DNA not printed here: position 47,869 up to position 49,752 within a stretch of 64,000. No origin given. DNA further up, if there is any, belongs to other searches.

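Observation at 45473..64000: Glycan biosynthesis cluster unusually rich in methyltransferases, with an AsnB-like amidotransferase and a fused nucleotidyltransferase-kinase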

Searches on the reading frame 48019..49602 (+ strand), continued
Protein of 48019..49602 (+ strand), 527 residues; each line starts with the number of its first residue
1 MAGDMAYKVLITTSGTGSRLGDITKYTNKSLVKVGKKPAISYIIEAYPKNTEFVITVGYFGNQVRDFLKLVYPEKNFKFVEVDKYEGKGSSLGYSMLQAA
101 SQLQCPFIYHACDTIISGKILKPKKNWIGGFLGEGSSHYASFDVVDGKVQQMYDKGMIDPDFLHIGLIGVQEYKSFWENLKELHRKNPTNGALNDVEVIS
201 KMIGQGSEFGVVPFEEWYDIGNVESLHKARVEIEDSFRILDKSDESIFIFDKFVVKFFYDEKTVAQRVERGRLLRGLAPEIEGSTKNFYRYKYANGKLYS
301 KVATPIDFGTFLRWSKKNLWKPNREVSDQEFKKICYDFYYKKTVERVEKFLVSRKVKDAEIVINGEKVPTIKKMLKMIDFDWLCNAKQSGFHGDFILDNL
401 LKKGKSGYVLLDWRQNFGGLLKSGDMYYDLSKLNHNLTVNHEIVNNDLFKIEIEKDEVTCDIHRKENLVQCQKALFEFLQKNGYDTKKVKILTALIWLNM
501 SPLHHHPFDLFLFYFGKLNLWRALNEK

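Call 24: search_protein_families(library=pfam, proteins=[L083:2282-3256:+, L083:3740-4924:+, L083:4944-6356:+, L083:6360-7832:+, L083:7915-8439:+, L083:8427-9581:+, L083:9591-9938:+, L083:11664-13328:+, L083:13583-14395:+, L083:14611-15423:+], max_evalue=0.001)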
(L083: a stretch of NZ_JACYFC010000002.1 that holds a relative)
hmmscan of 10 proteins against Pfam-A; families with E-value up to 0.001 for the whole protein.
L083:2282-3256:+ (324 aa): 2 families
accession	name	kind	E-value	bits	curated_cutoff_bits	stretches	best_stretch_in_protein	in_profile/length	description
PF02706.20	Wzz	-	7e-13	49.1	25.5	1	30-123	2-89/91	Chain length determinant protein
PF13807.11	GNVR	-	4.3e-05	23.8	27.7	1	271-311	40-78/82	G-rich domain on putative tyrosine kinase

L083:3740-4924:+ (394 aa): 4 families
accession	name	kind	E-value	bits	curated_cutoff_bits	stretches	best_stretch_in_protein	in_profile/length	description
PF03721.20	UDPG_MGDP_dh_N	-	6.3e-30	104.6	27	1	8-174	2-181/187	UDP-glucose/GDP-mannose dehydrogenase family, NAD binding domain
PF00984.24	UDPG_MGDP_dh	-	1.2e-28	99.5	25.4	1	198-287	2-93/94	UDP-glucose/GDP-mannose dehydrogenase family, central domain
PF03720.21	UDPG_MGDP_dh_C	-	3.3e-09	37.5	30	1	307-374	2-73/103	UDP-glucose/GDP-mannose dehydrogenase family, UDP binding domain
PF10294.15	Methyltransf_16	-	0.00017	21.8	21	1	12-122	55-158/174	Lysine methyltransferase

L083:4944-6356:+ (470 aa): 5 families
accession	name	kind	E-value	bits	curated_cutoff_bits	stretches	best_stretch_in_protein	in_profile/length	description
PF00483.29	NTP_transferase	-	1.4e-63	215.2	21.2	1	10-288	2-244/245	Nucleotidyl transferase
PF01050.24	MannoseP_isomer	-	4e-56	188.6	23.6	1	352-466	2-116/116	Mannose-6-phosphate isomerase C-terminal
PF22640.1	ManC_GMP_beta-helix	-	9.1e-17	61.2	27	1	301-347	8-54/55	MannoseP isomerase/GMP-like beta-helix domain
PF07883.17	Cupin_2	-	3.7e-11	43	27.2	1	383-450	3-69/70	Cupin domain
PF12804.13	NTP_transf_3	-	7.7e-07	29.9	27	1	11-135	2-109/160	MobA-like NTP transferase domain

L083:6360-7832:+ (490 aa): 4 families
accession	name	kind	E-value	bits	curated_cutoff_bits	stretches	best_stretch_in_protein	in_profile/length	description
PF02878.22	PGM_PMM_I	-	1.9e-23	83.1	22.5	1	22-140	3-127/138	Phosphoglucomutase/phosphomannomutase, alpha/beta/alpha domain I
PF02879.22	PGM_PMM_II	-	5.6e-13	49.7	29.3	1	171-265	5-103/103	Phosphoglucomutase/phosphomannomutase, alpha/beta/alpha domain II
PF02880.22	PGM_PMM_III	-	3.1e-10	40.6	20.7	1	270-390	2-115/115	Phosphoglucomutase/phosphomannomutase, alpha/beta/alpha domain III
PF00408.26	PGM_PMM_IV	-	0.00013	22.4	23.1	1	432-477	23-59/68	Phosphoglucomutase/phosphomannomutase, C-terminal domain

L083:7915-8439:+ (174 aa): 1 family
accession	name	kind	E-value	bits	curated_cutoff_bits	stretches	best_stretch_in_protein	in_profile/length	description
PF08282.18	Hydrolase_3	-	3.3e-07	30.7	20.9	1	59-142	171-252/255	haloacid dehalogenase-like hydrolase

L083:8427-9581:+ (384 aa): 1 family
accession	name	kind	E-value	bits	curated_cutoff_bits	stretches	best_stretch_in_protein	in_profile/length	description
PF08013.17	GatZ_KbaZ-like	-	2.7e-05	23.5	26.7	1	23-151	23-150/420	D-tagatose-1,6-bisphosphate aldolase subunit GatZ/KbaZ-like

L083:9591-9938:+ (115 aa): 2 families
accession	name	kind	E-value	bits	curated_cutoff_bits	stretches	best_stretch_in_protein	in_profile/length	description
PF01050.24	MannoseP_isomer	-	8.9e-09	36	23.6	1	7-88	13-89/116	Mannose-6-phosphate isomerase C-terminal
PF07883.17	Cupin_2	-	5.3e-06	26.5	27.2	1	27-91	3-61/70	Cupin domain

L083:11664-13328:+ (554 aa): 5 families
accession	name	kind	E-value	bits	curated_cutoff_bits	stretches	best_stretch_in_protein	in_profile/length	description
PF00005.33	ABC_tran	-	1.2e-30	107.3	25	1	366-512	2-137/137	ABC transporter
PF00664.28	ABC_membrane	-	2.1e-10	41.2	28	1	20-286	4-254/274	ABC transporter transmembrane region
PF02463.25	SMC_N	-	1.2e-05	25.3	40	1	403-551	135-208/220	RecF/RecN/SMC N terminal domain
PF13555.12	AAA_29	-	1.5e-05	25.1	27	1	365-403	12-50/61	P-loop containing region of AAA domain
PF13304.12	AAA_21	-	0.00044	20.9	27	0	484-537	238-295/304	AAA domain, putative AbiEii toxin, Type IV TA system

L083:13583-14395:+ (270 aa): 4 families
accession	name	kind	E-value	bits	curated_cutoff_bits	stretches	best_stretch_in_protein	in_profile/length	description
PF08241.18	Methyltransf_11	-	3.5e-09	37.6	21.2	1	62-105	53-94/95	Methyltransferase domain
PF13649.12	Methyltransf_25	-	1.3e-06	29.4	27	1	61-102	56-97/97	Methyltransferase domain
PF01209.24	Ubie_methyltran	-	3.7e-05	23.6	20.1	1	59-107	106-152/233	ubiE/COQ5 methyltransferase family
PF13489.12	Methyltransf_23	-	0.00066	19.9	27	0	65-111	77-121/164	Methyltransferase domain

L083:14611-15423:+ (270 aa): 0 families

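Call 29: search_protein_families(library=pfam, proteins=[L079:2453-3607:+, L040:12899-13897:+, L079:3609-3956:+, L040:9661-10014:+, L040:13902-14633:+, L004:14184-15461:+, L004:12183-12959:+], max_evalue=1)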
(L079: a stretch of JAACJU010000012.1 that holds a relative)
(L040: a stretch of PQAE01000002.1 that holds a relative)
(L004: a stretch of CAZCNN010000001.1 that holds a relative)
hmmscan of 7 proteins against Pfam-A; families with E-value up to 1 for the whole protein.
L079:2453-3607:+ (384 aa): 3 families
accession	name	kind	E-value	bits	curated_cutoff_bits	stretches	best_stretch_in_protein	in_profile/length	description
PF08013.17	GatZ_KbaZ-like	-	1.8e-05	24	26.7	1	22-171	22-171/420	D-tagatose-1,6-bisphosphate aldolase subunit GatZ/KbaZ-like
PF07660.19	STN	-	0.052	13.8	28.4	1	128-157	14-43/52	Secretin and TonB N terminus short domain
PF09083.16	DUF1923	-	0.12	12.6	25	1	58-87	1-30/64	Domain of unknown function (DUF1923)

L040:12899-13897:+ (332 aa): 3 families
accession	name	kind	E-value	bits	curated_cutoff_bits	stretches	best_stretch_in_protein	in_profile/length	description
PF01116.26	F_bP_aldolase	-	3.8e-05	23.8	25.5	1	14-179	24-165/277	Fructose-bisphosphate aldolase class-II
PF08013.17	GatZ_KbaZ-like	-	0.00019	20.7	26.7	1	16-110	25-125/420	D-tagatose-1,6-bisphosphate aldolase subunit GatZ/KbaZ-like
PF21230.3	Nakanori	-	0.054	13.8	27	0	112-163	106-158/160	Nakanori-like protein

L079:3609-3956:+ (115 aa): 4 families
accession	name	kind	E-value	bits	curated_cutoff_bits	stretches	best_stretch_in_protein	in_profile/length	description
PF01050.24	MannoseP_isomer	-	6.7e-08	33.2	23.6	1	7-88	13-89/116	Mannose-6-phosphate isomerase C-terminal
PF07883.17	Cupin_2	-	3e-06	27.3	27.2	1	28-91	4-61/70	Cupin domain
PF09313.17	DUF1971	-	0.028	14.8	23.1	1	48-93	30-76/80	Domain of unknown function (DUF1971)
PF06339.18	Ectoine_synth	-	0.11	13.2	27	1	17-57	28-69/127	Ectoine synthase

L040:9661-10014:+ (117 aa): 5 families
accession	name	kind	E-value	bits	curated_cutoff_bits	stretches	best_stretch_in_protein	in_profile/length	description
PF01050.24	MannoseP_isomer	-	1.5e-10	41.7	23.6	1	4-95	4-95/116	Mannose-6-phosphate isomerase C-terminal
PF07883.17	Cupin_2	-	4.4e-10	39.6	27.2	1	35-93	5-62/70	Cupin domain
PF07385.18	Lyx_isomer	-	4.1e-07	29.9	20.8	2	67-104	154-191/222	D-lyxose isomerase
PF02311.25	AraC_binding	-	3.8e-05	23.9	21.1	1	37-113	12-87/135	AraC-like ligand binding domain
PF01281.25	Ribosomal_L9_N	-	0.17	11.9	20.7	0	61-82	3-24/47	Ribosomal protein L9, N-terminal domain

L040:13902-14633:+ (243 aa): 1 family
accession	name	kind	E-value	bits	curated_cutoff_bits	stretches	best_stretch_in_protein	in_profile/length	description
PF00483.29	NTP_transferase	-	2.6e-06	27.7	21.2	1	8-45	2-40/245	Nucleotidyl transferase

L004:14184-15461:+ (425 aa): 3 families
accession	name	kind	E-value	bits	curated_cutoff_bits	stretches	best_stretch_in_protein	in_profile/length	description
PF05686.18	Glyco_transf_90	-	3.8e-07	29.8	24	1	341-404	254-317/396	Glycosyl transferase family 90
PF13524.12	Glyco_trans_1_2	-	4.9e-07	30.2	25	1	295-390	39-134/144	Glycosyl transferase-like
PF16491.10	Peptidase_M48_N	-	0.014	15.7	27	1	144-197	61-109/179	CAAX prenyl protease N-terminal, five membrane helices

L004:12183-12959:+ (258 aa): 2 families
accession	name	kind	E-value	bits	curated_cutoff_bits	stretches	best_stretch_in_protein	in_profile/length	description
PF05711.17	TylF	-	3.3e-12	46.6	23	1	62-233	75-245/264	Macrocin-O-methyltransferase (TylF)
PF13578.12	Methyltransf_24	-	3.1e-07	31.7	26.3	1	81-217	1-105/105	Methyltransferase domain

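Call 30: search_solved_structures(query=L079:2453-3607:+, max_evalue=1)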
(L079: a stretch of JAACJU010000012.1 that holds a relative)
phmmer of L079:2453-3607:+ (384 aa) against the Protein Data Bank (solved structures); distinct sequences matched with E-value up to 1: 1.
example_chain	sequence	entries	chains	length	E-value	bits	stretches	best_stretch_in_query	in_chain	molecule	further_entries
9u42_A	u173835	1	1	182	0.79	11.9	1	145-223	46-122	Glyoxalase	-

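Call 31: search_solved_structures(query=A1, max_evalue=10)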
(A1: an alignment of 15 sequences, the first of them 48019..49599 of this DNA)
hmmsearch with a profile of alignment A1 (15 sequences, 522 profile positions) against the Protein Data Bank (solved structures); distinct sequences matched with E-value up to 10: 20.
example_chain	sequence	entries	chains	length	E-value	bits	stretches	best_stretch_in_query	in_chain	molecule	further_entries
1jyk_A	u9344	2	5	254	2.7e-08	36.2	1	2-130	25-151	CTP:phosphocholine Cytidylyltransferase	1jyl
1tzf_A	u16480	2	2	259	0.00031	22.8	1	2-65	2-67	Glucose-1-phosphate cytidylyltransferase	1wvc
2xme_A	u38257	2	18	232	0.00035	22.6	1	3-118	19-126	CTP-INOSITOL-1-PHOSPHATE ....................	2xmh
5z09_A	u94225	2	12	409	0.00057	21.9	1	4-245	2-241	Dual sugar-1-phosphate nucleotidylyltransferase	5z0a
2ggo_A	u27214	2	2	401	0.00072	21.6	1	4-245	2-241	401aa long hypothetical glucose-1-phosphate thymidylyltransferase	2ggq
4mnd_A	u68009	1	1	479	0.0019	20.2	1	3-119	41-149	CTP L-myo-inositol-1-phosphate cytidylyltransferase/CDP-L-myo-inositol myo-inositolphospho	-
3hl3_A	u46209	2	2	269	0.0026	19.7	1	3-54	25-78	Glucose-1-phosphate thymidylyltransferase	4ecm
4y7t_A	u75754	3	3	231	0.03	16.3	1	4-64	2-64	Nucleotidyl transferase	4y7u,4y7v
2hqb_A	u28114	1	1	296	0.13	14.2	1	358-425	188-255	Transcriptional activator of comK gene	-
6mnu_A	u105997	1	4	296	0.2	13.5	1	3-56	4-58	UTP--glucose-1-phosphate uridylyltransferase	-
7o2n_A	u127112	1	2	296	0.2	13.5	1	4-62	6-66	Probable UTP--glucose-1-phosphate uridylyltransferase YngB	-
7b1r_A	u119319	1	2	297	0.2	13.5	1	4-62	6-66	Probable UTP--glucose-1-phosphate uridylyltransferase YngB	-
3juj_A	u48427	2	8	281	0.48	12.3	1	3-69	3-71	UDP-glucose pyrophosphorylase (GalU)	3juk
7x8j_A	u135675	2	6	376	0.48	12.3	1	2-76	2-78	Mannose-1-phosphate guanylyltransferase 1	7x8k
8yre_D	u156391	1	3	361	0.97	11.3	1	4-77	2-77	Mannose-1-phosphate guanylyltransferase 1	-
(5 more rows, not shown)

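Call 39: predict_structure(alignment_id=A1)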
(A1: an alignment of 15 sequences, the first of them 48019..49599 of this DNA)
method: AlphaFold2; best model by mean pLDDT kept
length: 527 residues; sequences in the alignment: 15
mean_pLDDT: 83.4   pTM: 0.77
mean pLDDT of the five models: 83.4, 81.6, 76.6, 65.0, 57.9
residues with pLDDT >= 90: 201; 70-90: 244; 50-70: 67; < 50: 15
segments of 3 or more residues with pLDDT < 50: 1-3, 16-18, 442-446
pLDDT, mean of each block of 10 residues (from residue 1): 68 64 71 88 92 89 91 93 64 88 95 88 93 65 85 69 89 96 85 85 93 87 82 68 74 87 83 77 91 79 83 85 85 89 92 91 96 96 87 66 78 58 79 80 57 90 79 94 95 92 82 94 91
secondary structure, 60 per line:
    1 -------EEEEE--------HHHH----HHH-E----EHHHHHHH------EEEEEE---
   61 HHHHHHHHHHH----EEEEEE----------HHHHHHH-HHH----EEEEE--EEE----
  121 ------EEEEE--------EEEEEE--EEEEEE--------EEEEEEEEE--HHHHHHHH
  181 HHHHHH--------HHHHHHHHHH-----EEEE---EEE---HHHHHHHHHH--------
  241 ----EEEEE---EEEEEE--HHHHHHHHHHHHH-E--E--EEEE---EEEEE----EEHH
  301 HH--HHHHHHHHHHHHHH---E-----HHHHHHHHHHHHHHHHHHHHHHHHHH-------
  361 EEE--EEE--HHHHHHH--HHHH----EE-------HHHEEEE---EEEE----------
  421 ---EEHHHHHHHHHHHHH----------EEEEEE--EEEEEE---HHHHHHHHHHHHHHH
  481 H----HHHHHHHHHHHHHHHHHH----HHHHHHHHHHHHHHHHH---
elements in order: E8-12 H21-24 H39-45 E52-57 H61-71 E76-81 H92-98 E107-111 E114-116 E127-131 E140-145 E148-153 E162-170 H173-186 H195-204 E210-213 E217-219 H223-232 E245-249 E253-258 H261-273 E281-284 E288-292 H299-302 H305-318 H328-353 E361-363 E366-368 H371-377 H380-383 E400-403 E407-410 H426-438 E449-454 E457-462 H466-481 H486-503 H508-524

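Call 41: fold_search(model_id=the predicted structure, library=pdb)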
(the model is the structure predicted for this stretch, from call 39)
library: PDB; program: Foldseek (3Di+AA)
matches with E <= 10: 1060; with E <= 0.001: 549
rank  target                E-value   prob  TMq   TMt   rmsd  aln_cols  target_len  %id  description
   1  4mnd                  4.9e-13  1.00  0.34  0.44  16.2       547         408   13  Crystal structure of Archaeoglobus fulgidus IPCT-DIPPS bifunctional membrane protein (released 2014-07-02)
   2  1jyk                  1.2e-12  1.00  0.38  0.84   2.4       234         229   20  Catalytic Mechanism of CTP:phosphocholine Cytidylyltransferase from Streptococcus pneumoniae (LicC) (released 2002-02-22)
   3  1jyl_A                9.2e-12  1.00  0.37  0.82   2.9       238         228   21  Catalytic Mechanism of CTP:phosphocholine Cytidylyltransferase from Streptococcus pneumoniae (LicC) (released 2002-02-22)
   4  7o2n_A                9.8e-12  1.00  0.37  0.64   4.0       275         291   18  Crystal structure of B. subtilis UGPase YngB (released 2021-04-14)
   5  7b1r_A                1.0e-11  1.00  0.37  0.65   3.3       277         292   18  Crystal structure of B. subtilis glucose-1-phosphate uridylyltransferase YngB (released 2021-02-10)
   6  3juk_A                1.2e-11  1.00  0.38  0.71   3.4       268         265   18  The Crystal Structure of UDP-glucose pyrophosphorylase complexed with UDP-glucose (released 2010-03-31)
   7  5z0a_A                1.4e-11  1.00  0.35  0.46   3.1       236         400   19  ST0452(Y97N)-GlcNAc binding form (released 2018-10-31)
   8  4y7u                  1.4e-11  1.00  0.34  0.75   3.9       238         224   19  Structural analysis of MurU (released 2015-03-18)
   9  8b6d_A                1.8e-11  1.00  0.37  0.64   3.4       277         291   17  Crystal structure of UDP-glucose pyrophosphorylase from Thermocrispum agreste DSM 44070 in complex with UDP (released 2024-01-17)
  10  2xme_E                1.8e-11  1.00  0.32  0.79   3.0       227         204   22  The X-ray structure of CTP:inositol-1-phosphate cytidylyltransferase from Archaeoglobus fulgidus (released 2011-05-04)
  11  6b5e_B                1.8e-11  1.00  0.35  0.61   3.8       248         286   19  Mycobacterium tuberculosis RmlA in complex with dTDP-glucose (released 2018-02-21)
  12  9yfi_A                1.9e-11  1.00  0.35  0.65   3.6       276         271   16  Crystal Structure UTP--glucose-1-phosphate uridylyltransferase from Bordetella pertussis in complex with URIDINE-5'-DI (released 2025-10-08)
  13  4ecm                  2.1e-11  1.00  0.39  0.80   3.0       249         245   20  2.3 Angstrom Crystal Structure of a Glucose-1-phosphate Thymidylyltransferase from Bacillus anthracis in Complex with Th (released 2012-04-04)
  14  2xme_D                2.1e-11  1.00  0.32  0.79   3.1       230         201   21  The X-ray structure of CTP:inositol-1-phosphate cytidylyltransferase from Archaeoglobus fulgidus (released 2011-05-04)
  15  6mnu_A                2.2e-11  1.00  0.37  0.65   3.8       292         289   16  Crystal structure of Yersinia pestis UDP-glucose pyrophosphorylase (released 2019-09-11)
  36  4y7t                  6.5e-11  1.00  0.34  0.76   3.9       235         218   19  Structural analysis of MurU (released 2015-03-18)
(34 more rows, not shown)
